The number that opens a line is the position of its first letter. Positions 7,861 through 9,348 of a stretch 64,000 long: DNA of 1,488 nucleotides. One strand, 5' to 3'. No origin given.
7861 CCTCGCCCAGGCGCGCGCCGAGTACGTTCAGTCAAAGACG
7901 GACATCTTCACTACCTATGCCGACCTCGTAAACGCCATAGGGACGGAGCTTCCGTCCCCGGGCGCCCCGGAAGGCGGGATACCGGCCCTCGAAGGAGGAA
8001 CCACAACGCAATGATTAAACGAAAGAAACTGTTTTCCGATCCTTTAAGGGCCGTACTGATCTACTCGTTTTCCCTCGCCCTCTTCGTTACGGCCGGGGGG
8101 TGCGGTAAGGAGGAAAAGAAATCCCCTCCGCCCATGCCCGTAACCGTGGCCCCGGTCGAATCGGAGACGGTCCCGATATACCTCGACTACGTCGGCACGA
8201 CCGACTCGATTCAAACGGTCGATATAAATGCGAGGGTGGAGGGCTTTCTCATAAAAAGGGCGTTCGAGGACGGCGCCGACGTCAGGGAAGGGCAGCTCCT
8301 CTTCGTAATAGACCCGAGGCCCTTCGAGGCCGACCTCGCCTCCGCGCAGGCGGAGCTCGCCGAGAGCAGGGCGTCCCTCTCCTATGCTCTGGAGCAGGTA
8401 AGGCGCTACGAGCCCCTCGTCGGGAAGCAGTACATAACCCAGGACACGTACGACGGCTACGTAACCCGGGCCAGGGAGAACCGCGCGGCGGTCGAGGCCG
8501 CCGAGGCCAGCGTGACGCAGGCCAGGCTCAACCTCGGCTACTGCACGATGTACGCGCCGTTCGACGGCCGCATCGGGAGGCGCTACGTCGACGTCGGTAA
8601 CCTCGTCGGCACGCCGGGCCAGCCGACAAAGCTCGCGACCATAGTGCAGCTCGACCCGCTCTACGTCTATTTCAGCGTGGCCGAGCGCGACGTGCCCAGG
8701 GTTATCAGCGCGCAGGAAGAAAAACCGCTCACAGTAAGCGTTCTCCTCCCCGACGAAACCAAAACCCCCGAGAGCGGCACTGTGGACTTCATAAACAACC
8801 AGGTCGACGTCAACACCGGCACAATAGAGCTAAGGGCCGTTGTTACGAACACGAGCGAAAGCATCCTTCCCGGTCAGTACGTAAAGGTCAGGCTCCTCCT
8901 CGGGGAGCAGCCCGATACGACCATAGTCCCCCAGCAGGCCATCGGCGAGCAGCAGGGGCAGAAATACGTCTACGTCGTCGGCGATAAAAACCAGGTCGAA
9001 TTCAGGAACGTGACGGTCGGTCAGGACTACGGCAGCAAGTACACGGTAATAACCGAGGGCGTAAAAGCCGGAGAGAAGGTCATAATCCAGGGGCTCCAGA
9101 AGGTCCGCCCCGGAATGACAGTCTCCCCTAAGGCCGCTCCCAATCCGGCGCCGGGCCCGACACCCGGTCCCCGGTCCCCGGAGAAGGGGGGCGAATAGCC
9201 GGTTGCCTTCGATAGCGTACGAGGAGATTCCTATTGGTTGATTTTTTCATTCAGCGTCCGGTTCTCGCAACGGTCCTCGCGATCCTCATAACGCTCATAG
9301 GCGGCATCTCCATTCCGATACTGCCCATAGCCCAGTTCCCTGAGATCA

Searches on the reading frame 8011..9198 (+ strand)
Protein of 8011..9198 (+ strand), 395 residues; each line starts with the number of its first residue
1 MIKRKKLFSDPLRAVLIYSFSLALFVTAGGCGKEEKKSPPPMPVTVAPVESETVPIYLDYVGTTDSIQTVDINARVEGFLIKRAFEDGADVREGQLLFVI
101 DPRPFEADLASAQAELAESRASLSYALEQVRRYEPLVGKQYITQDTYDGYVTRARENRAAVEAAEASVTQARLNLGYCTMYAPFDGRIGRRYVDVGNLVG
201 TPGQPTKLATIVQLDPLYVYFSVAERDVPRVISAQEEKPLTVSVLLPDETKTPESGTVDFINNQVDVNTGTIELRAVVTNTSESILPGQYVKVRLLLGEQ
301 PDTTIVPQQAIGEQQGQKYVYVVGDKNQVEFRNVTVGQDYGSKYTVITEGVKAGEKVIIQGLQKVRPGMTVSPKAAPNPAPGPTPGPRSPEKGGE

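Call 45: search_protein_families(library=pfam, proteins=[window:8011-9198:+], max_evalue=0.00001)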
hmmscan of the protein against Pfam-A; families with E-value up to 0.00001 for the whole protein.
window:8011-9198:+ (395 aa): 2 families
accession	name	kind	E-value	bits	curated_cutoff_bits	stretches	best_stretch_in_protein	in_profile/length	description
PF16576.10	HlyD_D23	-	7.1e-17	61.8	30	1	65-291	15-214/214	Barrel-sandwich domain of CusB or HlyD membrane-fusion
PF13437.12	HlyD_3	-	3.1e-11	44.4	22.2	1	180-288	2-106/106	HlyD family secretion protein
